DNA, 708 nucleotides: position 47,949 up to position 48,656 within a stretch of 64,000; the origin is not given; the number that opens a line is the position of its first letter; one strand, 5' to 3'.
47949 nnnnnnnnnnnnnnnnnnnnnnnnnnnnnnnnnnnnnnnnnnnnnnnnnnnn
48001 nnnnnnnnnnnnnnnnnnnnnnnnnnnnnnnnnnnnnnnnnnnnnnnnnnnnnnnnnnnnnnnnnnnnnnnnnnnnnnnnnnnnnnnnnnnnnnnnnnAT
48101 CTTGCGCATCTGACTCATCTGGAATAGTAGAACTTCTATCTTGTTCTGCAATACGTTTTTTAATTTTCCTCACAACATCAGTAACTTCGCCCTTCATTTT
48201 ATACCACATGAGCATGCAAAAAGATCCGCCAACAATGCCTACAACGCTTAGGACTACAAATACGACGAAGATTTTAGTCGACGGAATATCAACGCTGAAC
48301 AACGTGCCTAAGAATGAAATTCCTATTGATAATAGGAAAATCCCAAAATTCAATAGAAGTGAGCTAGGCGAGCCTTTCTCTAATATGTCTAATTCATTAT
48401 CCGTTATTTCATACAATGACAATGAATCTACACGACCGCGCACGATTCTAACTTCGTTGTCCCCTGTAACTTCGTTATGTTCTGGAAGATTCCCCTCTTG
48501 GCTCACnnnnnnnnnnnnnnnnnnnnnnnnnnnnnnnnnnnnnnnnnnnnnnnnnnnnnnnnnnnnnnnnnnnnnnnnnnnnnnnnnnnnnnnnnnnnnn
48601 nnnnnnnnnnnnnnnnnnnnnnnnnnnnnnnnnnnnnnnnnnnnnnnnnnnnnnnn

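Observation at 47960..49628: Low-GC (~40%) 1.6-kb island with three orphan small genes and a 490-bp AT-rich non-coding core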

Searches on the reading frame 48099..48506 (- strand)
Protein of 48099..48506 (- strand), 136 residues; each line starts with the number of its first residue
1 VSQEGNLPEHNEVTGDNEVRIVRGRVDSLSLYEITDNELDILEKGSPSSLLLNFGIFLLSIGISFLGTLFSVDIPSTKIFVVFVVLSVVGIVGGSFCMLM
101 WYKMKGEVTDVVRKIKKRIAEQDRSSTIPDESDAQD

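Call 4: search_protein_families(library=pfam, proteins=[window:48099-48506:-], max_evalue=1)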
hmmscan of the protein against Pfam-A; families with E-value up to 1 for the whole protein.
window:48099-48506:- (136 aa): 2 families
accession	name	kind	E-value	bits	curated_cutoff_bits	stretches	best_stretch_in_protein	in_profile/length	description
PF24008.1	DUF7322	-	0.12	12.4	27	0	76-102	7-33/61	Domain of unknown function (DUF7322)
PF06979.18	TMEM70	-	0.24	11.8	22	0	80-113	52-85/157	TMEM70/TMEM186/TMEM223 protein family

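Call 5: search_protein_families(library=padloc, proteins=[window:48099-48506:-], max_evalue=1)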
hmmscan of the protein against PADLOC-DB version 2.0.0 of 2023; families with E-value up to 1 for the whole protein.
window:48099-48506:- (136 aa): 0 families

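Call 6: search_protein_families(library=ncbifam, proteins=[window:48099-48506:-], max_evalue=1)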
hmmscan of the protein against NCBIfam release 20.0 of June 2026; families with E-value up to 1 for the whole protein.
window:48099-48506:- (136 aa): 0 families

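Call 7: search_protein_families(library=phrogs, proteins=[window:48099-48506:-], max_evalue=1)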
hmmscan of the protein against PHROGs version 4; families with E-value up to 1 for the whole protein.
window:48099-48506:- (136 aa): 2 families
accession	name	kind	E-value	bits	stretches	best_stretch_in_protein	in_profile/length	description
phrog_944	-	moron, auxiliary metabolic gene and host takeover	0.09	13.5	1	55-121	133-197/235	membrane protein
phrog_28108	-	unknown function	0.11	13.4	1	76-104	5-33/37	-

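Call 21: find_homologous_proteins(query=window:48099-48506:-)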
Query window:48099-48506:- (136 aa): 102 proteins with E <= 0.001 among 127 candidates.
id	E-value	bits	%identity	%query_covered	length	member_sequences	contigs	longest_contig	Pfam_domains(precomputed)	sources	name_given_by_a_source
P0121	7.8e-52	192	71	95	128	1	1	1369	-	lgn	-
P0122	3.7e-50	187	71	93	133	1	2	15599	-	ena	-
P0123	1.5e-49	185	67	94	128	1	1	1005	-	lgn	-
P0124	2.1e-49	184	70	91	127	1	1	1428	-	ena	-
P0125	5.2e-48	180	68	99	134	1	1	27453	-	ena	-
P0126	3.8e-47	177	66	94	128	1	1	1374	-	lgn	-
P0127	6.5e-47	176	68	96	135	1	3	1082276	-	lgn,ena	-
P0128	7.5e-47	176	68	92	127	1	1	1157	-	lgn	-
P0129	4.7e-46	174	70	91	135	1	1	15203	-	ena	-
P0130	1.2e-45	172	71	88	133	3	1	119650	-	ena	-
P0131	3.5e-45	171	65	98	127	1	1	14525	-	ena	-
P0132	2.4e-44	168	65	97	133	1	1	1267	-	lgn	-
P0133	1.6e-43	165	66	85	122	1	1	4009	-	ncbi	-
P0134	1.7e-43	165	62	99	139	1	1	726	-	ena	-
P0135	4.1e-43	164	65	90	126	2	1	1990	-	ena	-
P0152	1.6e-34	136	53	95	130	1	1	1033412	-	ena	-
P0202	3.0e-24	103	49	78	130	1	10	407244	-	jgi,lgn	jgi:hypothetical protein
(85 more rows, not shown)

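Call 49: list_cluster_members(proteins=[P0001, window:48099-48506:-, window:49275-49565:+, window:49257-49565:+])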
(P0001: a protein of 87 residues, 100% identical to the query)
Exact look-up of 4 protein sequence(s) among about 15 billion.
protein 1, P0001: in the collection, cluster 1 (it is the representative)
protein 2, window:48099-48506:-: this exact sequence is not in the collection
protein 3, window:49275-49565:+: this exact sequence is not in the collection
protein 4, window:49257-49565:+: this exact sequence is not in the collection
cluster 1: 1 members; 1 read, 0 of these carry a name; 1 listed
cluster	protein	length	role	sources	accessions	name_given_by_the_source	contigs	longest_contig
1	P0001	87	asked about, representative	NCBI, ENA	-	-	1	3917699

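Call 57: predict_structure(alignment_id=A4)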
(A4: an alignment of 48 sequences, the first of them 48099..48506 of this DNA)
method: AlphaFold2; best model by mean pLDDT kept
length: 136 residues; sequences in the alignment: 48
mean_pLDDT: 72.9   pTM: 0.50
mean pLDDT of the five models: 72.9, 71.3, 70.9, 68.9, 67.4
residues with pLDDT >= 90: 49; 70-90: 27; 50-70: 26; < 50: 34
segments of 3 or more residues with pLDDT < 50: 1-28, 129-131, 134-136
pLDDT, mean of each block of 10 residues (from residue 1): 42 41 47 61 71 95 96 95 97 95 84 79 60 48
secondary structure, 60 per line:
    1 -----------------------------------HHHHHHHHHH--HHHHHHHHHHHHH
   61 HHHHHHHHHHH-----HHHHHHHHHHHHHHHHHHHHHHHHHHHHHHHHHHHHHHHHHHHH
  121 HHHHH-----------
elements in order: H36-45 H48-71 H77-125

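Call 69: find_related_loci(query=A4, collection=metagenome_contigs, flank=3000)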
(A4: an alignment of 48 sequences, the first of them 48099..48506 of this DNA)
Query A4 (136 aa) in metagenome_contigs; peptide patterns used: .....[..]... (x = any residue, [..] = any of these).
275 stretches matched a pattern; 36 encode a relative of the query (tblastn E <= 1e-3); 36 distinct loci.
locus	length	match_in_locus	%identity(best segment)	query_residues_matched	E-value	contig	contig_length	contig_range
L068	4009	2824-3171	66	19-134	1e-49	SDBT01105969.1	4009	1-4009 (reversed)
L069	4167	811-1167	52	7-123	2e-38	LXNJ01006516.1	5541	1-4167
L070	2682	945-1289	50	9-123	7e-38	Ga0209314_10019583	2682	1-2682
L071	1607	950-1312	49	11-133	3e-38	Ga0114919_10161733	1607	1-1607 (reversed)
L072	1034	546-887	51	10-123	5e-39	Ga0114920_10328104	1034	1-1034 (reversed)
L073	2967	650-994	50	9-123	1e-36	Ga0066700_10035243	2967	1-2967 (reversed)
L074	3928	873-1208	54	11-123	4e-34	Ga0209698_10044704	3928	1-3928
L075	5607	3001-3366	46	11-136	8e-34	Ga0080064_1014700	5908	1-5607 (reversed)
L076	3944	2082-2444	46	11-135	1e-33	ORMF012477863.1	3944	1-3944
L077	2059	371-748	52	9-134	3e-33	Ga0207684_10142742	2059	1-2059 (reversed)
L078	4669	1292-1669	45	10-135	5e-33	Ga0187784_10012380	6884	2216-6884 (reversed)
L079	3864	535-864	49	6-119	6e-33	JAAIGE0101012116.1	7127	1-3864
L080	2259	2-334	48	10-120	5e-32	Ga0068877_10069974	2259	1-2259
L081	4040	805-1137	50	9-119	8e-32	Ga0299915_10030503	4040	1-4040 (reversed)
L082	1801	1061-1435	45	6-136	3e-31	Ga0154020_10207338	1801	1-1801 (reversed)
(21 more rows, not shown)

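Call 70: find_related_loci(query=A4, collection=viral_contigs, flank=6000)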
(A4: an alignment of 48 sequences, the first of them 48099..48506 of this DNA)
Query A4 (136 aa) in viral_contigs; peptide patterns used: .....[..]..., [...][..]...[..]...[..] (x = any residue, [..] = any of these).
60 stretches matched a pattern, but none encodes a relative of the query by tblastn (E <= 1e-3).

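Call 75: find_encoding_contigs(protein=P0127, flank=8000, max_places=3)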
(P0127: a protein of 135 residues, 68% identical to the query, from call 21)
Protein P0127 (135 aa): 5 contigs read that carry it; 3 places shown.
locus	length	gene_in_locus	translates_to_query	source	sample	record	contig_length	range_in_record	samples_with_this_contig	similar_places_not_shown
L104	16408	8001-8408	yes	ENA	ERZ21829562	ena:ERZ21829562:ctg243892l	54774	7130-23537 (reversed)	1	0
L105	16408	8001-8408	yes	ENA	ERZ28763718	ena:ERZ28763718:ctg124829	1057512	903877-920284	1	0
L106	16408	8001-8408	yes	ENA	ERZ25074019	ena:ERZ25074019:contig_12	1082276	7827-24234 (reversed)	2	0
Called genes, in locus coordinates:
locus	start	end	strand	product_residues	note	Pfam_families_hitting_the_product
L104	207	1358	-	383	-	PF14294:DUF4372, PF01609:DDE_Tnp_1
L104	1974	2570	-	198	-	PF00665:rve, PF13683:rve_3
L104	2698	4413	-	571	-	PF18135:Type_ISP_C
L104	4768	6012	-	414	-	PF00665:rve (weak)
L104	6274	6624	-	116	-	-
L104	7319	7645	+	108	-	-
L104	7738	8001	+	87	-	-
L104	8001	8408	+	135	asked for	-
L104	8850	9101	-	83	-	-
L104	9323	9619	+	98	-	PF01527:HTH_Tnp_1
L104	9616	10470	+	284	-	PF13276:HTH_21, PF00665:rve, PF13683:rve_3, PF13333:rve_2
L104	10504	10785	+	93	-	PF01527:HTH_Tnp_1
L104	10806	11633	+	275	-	PF13276:HTH_21 (weak), PF00665:rve, PF13683:rve_3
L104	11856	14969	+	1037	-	PF18470:Cas9_a, PF13395:HNH_4, PF18541:RuvC_III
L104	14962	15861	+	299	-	PF01867:Cas_Cas1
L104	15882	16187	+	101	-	PF09827:CRISPR_Cas2, PF20803:PaaX_M (weak)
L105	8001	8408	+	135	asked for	-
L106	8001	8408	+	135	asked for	-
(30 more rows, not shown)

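Call 76: find_encoding_contigs(protein=P0152, flank=8000, max_places=2)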
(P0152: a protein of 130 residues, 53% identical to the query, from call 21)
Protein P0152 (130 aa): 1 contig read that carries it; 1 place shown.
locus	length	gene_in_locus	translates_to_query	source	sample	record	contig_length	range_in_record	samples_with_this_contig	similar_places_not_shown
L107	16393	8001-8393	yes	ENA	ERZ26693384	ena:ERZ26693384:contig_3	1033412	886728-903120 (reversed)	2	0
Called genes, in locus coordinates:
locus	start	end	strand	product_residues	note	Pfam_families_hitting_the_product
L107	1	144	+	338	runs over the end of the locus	PF02912:Phe_tRNA-synt_N, PF01409:tRNA-synt_2d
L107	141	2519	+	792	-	PF01588:tRNA_bind, PF03483:B3_4, PF03484:B5, PF17759:tRNA_synthFbeta, PF03147:FDX-ACB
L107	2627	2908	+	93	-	PF00216:Bac_DNA_binding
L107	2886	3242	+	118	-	PF13411:MerR_1, PF00376:MerR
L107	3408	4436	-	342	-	PF00296:Bac_luciferase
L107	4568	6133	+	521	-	PF00474:SSF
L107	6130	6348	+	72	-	PF00106:adh_short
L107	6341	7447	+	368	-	PF20434:BD-FAE, PF07859:Abhydrolase_3 (weak), PF00326:Peptidase_S9 (weak)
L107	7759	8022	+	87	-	-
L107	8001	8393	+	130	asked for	-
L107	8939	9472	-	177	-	-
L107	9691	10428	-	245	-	-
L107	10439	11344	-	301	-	PF02086:MethyltransfD12, PF03602:Cons_hypoth95 (faint)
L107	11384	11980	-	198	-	PF01726:LexA_DNA_bind, PF00717:Peptidase_S24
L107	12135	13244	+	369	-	PF21088:MS_channel_1st (weak), PF00924:MS_channel_2nd, PF21082:MS_channel_3rd, PF24956:Msl2-3_C (weak)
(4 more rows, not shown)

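Call 77: find_encoding_contigs(protein=P0202, flank=8000, max_places=4)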
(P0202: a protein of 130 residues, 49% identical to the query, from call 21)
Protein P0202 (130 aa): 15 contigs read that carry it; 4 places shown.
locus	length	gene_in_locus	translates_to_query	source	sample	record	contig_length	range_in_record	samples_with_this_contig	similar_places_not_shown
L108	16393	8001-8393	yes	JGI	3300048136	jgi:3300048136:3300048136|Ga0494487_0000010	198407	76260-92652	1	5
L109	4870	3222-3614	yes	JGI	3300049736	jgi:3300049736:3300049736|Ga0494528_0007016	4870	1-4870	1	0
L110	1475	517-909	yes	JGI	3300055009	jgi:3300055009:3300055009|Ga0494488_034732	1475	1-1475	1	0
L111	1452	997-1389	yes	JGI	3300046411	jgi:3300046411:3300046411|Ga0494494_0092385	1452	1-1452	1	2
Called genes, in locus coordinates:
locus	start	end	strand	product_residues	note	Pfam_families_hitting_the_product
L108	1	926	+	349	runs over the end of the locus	PF03480:DctP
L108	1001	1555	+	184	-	PF04290:DctQ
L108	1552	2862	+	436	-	PF03600:CitMHS (weak), PF06808:DctM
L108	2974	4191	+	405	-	PF07995:GSDH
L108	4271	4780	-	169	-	PF01625:PMSR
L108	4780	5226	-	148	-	PF01641:SelR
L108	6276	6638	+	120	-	-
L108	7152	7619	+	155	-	-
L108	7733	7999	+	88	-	-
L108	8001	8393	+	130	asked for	-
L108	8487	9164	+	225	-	-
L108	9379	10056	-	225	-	-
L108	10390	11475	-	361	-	PF01118:Semialdhyde_dh, PF02774:Semialdhyde_dhC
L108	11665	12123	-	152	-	PF00583:Acetyltransf_1, PF13508:Acetyltransf_7 (weak)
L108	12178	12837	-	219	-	PF04337:DUF480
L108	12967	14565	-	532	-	PF00474:SSF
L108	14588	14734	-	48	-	-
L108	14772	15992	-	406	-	PF01546:Peptidase_M20, PF07687:M20_dimer (weak)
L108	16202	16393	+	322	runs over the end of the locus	PF00126:HTH_1, PF03466:LysR_substrate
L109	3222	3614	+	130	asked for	-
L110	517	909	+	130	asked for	-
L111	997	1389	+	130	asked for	-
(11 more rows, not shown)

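Call 86: search_protein_families(library=pfam, proteins=[L104:7319-7645:+, L081:439-711:+], max_evalue=0.01)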
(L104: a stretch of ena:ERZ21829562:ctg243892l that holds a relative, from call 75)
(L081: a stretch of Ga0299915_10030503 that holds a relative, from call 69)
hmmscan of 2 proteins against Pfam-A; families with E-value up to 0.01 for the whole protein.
L104:7319-7645:+ (108 aa): 0 families

L081:439-711:+ (90 aa): 0 families

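Call 95: search_protein_representatives(alignment_id=A4)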
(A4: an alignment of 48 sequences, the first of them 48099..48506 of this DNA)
Query: 48 sequences, 129 profile positions. Proteins with E-value up to 0.001 (for the whole library): 1192; up to 1e-10: 811; up to 1e-30: 141. The best 150 are listed.
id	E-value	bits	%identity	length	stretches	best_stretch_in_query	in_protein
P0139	1.2e-53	196.4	-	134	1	1-127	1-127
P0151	4.6e-45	168.6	-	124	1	2-121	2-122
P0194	1.7e-44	166.7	-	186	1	5-117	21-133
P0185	5.4e-44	165.1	-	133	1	4-120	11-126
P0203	1.8e-43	163.5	-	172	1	6-117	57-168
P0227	2.7e-42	159.7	-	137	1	4-122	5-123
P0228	4.9e-42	158.8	-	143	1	1-121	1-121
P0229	1.5e-41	157.2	-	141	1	6-117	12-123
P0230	2.6e-41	156.5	-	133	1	4-126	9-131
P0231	3.0e-41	156.2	-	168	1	6-117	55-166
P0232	4.6e-41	155.7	-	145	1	4-120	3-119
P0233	7.6e-41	155.0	-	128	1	4-122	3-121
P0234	8.0e-40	151.7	-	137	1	5-124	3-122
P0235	9.6e-40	151.4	-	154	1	6-117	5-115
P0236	1.4e-39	150.9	-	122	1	8-120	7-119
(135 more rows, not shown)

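Call 113: search_dna_similar(query=window:48099-48506:-, collection=plasmids, mode=protein, max_evalue=0.001, max_rows=30)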
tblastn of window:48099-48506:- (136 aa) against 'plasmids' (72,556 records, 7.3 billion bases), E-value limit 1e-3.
No match.

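Call 114: search_dna_similar(query=window:48099-48506:-, collection=phages, mode=protein, max_evalue=0.001, max_rows=30)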
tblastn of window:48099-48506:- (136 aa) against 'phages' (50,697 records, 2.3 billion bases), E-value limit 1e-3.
No match.
